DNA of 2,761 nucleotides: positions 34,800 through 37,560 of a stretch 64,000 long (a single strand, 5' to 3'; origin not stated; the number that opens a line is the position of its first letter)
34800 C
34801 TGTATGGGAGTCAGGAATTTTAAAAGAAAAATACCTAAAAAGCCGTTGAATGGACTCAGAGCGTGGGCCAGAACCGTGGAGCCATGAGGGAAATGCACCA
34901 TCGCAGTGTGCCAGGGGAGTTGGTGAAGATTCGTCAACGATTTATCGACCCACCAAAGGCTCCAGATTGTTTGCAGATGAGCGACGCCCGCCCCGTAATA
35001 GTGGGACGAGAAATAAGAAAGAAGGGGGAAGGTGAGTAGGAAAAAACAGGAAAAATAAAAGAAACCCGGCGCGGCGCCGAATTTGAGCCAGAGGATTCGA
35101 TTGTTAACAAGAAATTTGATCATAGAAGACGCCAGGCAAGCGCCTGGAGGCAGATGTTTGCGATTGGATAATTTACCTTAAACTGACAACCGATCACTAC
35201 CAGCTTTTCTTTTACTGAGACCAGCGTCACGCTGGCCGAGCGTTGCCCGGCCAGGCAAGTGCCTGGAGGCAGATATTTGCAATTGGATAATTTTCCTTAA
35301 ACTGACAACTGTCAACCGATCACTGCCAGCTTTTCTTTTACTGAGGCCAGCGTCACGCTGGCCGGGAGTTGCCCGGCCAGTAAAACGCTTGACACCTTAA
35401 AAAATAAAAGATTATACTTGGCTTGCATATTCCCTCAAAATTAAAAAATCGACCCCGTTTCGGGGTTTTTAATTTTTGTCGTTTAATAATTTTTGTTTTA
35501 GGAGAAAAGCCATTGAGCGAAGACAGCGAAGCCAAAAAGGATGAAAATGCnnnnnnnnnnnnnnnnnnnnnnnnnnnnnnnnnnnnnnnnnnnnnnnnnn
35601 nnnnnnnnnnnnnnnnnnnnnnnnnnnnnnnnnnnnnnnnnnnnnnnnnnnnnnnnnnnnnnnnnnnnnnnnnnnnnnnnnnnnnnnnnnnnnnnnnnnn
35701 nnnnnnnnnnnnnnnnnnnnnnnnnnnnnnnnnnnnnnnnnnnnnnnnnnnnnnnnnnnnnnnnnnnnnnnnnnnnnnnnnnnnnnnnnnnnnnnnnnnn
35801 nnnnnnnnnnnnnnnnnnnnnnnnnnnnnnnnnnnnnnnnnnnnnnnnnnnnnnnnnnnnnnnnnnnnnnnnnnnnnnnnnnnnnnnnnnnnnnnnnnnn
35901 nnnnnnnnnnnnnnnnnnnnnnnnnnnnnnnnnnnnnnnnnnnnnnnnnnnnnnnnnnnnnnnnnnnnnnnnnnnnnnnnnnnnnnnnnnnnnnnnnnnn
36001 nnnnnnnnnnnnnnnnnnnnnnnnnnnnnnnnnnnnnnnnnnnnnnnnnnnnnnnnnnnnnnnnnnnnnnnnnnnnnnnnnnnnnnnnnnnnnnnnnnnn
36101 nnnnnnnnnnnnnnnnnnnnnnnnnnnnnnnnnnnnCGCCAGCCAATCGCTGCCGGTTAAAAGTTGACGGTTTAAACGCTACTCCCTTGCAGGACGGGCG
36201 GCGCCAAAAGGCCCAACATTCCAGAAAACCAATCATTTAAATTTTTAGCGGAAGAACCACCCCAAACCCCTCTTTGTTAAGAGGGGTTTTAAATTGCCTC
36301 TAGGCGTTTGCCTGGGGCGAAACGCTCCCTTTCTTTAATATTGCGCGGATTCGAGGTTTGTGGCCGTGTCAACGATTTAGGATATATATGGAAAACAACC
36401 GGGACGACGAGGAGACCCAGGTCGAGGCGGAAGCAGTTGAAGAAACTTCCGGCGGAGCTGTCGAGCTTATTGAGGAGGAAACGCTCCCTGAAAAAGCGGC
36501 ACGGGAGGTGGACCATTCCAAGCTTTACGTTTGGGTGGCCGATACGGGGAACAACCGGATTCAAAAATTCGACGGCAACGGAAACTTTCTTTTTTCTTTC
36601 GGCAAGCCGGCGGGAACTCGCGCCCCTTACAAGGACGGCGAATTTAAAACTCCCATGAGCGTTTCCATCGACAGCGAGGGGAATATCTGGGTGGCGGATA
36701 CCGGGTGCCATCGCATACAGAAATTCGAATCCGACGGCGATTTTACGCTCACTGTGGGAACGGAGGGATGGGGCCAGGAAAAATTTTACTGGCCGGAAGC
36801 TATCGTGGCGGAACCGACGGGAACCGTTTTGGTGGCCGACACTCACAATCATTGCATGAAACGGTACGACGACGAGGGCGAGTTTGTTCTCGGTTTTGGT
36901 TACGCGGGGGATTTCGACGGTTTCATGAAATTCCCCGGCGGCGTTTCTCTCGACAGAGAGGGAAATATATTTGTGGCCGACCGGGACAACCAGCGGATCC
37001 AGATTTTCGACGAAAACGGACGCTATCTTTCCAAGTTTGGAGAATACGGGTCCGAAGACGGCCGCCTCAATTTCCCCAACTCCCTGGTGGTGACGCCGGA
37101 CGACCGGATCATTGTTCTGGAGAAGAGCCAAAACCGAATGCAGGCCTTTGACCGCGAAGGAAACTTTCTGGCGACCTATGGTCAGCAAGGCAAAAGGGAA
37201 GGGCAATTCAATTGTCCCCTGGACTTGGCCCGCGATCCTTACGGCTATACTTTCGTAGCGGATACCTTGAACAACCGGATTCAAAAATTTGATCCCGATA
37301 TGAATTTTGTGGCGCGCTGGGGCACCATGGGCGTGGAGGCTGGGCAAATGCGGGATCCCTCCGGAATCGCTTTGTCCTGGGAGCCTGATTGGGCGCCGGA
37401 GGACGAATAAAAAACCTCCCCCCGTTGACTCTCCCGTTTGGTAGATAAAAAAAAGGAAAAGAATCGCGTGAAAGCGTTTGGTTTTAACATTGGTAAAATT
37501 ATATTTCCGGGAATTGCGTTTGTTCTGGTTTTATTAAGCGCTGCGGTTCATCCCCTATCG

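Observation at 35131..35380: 119/126-bp tandem repeat filling the divergent control region between the two accessory clusters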

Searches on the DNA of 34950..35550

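Call 30: search_rna_families(source=window, start=34950, end=35550, threshold=evalue, max_evalue=10)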
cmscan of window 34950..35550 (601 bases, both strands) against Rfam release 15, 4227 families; matches with E-value up to 10: 8.
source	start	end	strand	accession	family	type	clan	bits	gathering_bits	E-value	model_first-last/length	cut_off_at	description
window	35387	35473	+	RF02348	tracrRNA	Gene; CRISPR;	-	21.2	70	0.58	1-92/92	no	Trans-activating crRNA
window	35260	35346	+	RF00473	snosnR54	Gene; snRNA; snoRNA; CD-box;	CL00065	18.1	50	7.7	1-87/87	no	Small nucleolar RNA snR54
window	35440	35540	-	RF01859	Phe_leader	Cis-reg; leader;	-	15.7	55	8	1-125/125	no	Phenylalanine leader peptide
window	35443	35550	-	RF04184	BTnc060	Gene; sRNA;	-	15.5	228.9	8.1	101-213/213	5'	Bacteroides sRNA BTnc060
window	35401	35501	-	RF01770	rimP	Cis-reg; leader;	-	15.5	47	9.6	1-102/102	no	Gammaprotebacteria rimP leader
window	35123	35216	-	RF01487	rliI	Gene; sRNA;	-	12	45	1.5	1-239/239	no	Listeria sRNA rliI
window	35536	35550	+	RF02480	GlsR14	Gene; snRNA; snoRNA; CD-box;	-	11.7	90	5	1-15/68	3'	Small nucleolar RNA GlsR14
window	35267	35313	+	RF01716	PhotoRC-I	Cis-reg;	-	11.6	45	3.2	1-44/44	no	PhotoRC-I RNA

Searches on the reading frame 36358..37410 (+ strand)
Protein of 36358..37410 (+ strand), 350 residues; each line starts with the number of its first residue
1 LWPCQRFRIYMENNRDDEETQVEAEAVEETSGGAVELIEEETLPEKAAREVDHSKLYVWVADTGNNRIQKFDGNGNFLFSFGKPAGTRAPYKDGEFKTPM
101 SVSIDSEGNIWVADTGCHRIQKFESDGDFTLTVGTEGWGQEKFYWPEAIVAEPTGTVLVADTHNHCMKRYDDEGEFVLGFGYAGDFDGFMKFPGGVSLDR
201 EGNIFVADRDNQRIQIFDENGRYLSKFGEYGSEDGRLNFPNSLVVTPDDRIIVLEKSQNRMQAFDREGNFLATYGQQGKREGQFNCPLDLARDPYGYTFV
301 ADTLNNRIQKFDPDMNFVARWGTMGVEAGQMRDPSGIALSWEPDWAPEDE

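Call 10: search_protein_families(library=pfam, proteins=[window:36358-37410:+], max_evalue=0.01)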
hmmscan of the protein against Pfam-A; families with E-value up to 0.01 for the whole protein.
window:36358-37410:+ (350 aa): 9 families
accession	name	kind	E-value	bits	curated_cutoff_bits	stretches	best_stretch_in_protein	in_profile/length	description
PF01436.27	NHL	-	1.3e-37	126.4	20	4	192-217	3-28/28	NHL repeat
PF08450.18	SGL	-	3.5e-12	46.9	26.3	2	49-130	141-217/246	SMP-30/Gluconolactonase/LRE-like region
PF17170.10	DUF5128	-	2.9e-08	33.7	22.9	1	202-271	54-125/321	6-bladed beta-propeller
PF13449.12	Phytase-like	-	4.6e-06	27.2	27.6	0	102-133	73-104/284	Esterase-like activity of phytase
PF25021.1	TEN_NHL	-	1.2e-05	25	27.1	0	92-122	325-355/357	Teneurin NHL domain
PF24684.1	Vgb_lyase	-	0.00031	20.1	50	1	97-270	13-171/290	Virginiamycin B lyase family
PF16288.11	DUF4934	-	0.0015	19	27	0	158-224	36-101/102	Domain of unknown function (DUF4934)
PF22701.2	Mala_s_1-like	-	0.0031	17.7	27.5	0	57-160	102-193/195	Mal s 1 allergenic protein-like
PF06739.17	SBBP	-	0.007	16.7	20.5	0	192-207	14-29/38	Beta-propeller repeat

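Call 58: find_homologous_proteins(query=window:36358-37410:+, max_evalue=1e-60)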
Query window:36358-37410:+ (350 aa): 26 proteins with E <= 1e-60 among 3709 candidates.
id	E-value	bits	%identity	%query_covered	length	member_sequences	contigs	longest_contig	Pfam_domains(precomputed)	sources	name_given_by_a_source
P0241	2.0e-120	421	67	76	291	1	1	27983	PF17170.11,PF13449.13,PF24684.2,PF01436.28,PF25021.2,PF06739.18,PF08450.19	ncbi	-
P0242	6.1e-112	393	65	75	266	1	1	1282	PF17170.11,PF13449.13,PF24684.2,PF01436.28,PF25021.2,PF06739.18,PF08450.19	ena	-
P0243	4.8e-110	386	66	71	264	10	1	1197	PF17170.11,PF13449.13,PF01436.28,PF06739.18,PF08450.19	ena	-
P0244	7.5e-109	382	68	68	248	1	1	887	PF17170.11,PF13449.13,PF24684.2,PF01436.28,PF08450.19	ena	-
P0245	1.0e-102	362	68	65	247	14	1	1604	PF17170.11,PF13449.13,PF24684.2,PF01436.28,PF25021.2,PF06739.18,PF08450.19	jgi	-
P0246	2.2e-98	348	72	59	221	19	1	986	PF17170.11,PF13449.13,PF24684.2,PF01436.28,PF06739.18,PF08450.19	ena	-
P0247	4.8e-92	327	64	64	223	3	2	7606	PF13449.13,PF24684.2,PF01436.28,PF25021.2,PF06739.18,PF08450.19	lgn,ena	-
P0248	1.0e-88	316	71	51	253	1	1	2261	PF17170.11,PF13449.13,PF01436.28,PF08450.19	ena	-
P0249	1.1e-88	316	67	58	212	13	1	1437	PF17170.11,PF13449.13,PF24684.2,PF01436.28,PF25021.2,PF08450.19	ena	-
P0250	5.0e-87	311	65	60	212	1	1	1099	PF17170.11,PF13449.13,PF24684.2,PF01436.28,PF08450.19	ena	-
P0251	1.8e-86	309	32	88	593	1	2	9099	PF17170.11,PF01731.27,PF13449.13,PF24684.2,PF15869.12,PF01436.28,PF25021.2,PF08450.19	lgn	-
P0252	5.7e-85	304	64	57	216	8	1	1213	PF17170.11,PF01436.28,PF08450.19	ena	-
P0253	8.6e-78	280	35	82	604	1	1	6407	PF17170.11,PF01731.27,PF23500.2,PF13449.13,PF02393.22,PF24684.2,PF01436.28,PF25021.2,PF06739.18,PF08450.19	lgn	-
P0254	7.5e-74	267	38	89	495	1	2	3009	PF09719.16,PF17170.11,PF00058.24,PF22807.3,PF02393.22,PF24684.2,PF01436.28,PF25021.2,PF06739.18,PF08450.19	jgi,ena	-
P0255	5.7e-71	258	38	79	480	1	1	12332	PF16820.12,PF00801.27,PF06977.18,PF17170.11,PF24684.2,PF01436.28,PF08450.19,PF18911.7,PF03441.20,PF13449.13,PF22701.4,PF25021.2,PF06739.18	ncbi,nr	ncbi:MAG: PKD domain-containing protein, partial [Methanosarcina vacuolata]|nr:PKD domain-containing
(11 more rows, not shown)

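Call 77: search_protein_families(library=padloc, proteins=[window:36358-37410:+], max_evalue=0.1)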
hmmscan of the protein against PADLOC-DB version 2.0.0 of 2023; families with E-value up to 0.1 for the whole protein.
window:36358-37410:+ (350 aa): 1 family
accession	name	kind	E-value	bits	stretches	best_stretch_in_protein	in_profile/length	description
PDLC04043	PD-T4-6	-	0.037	11.1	0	80-128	386-434/452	-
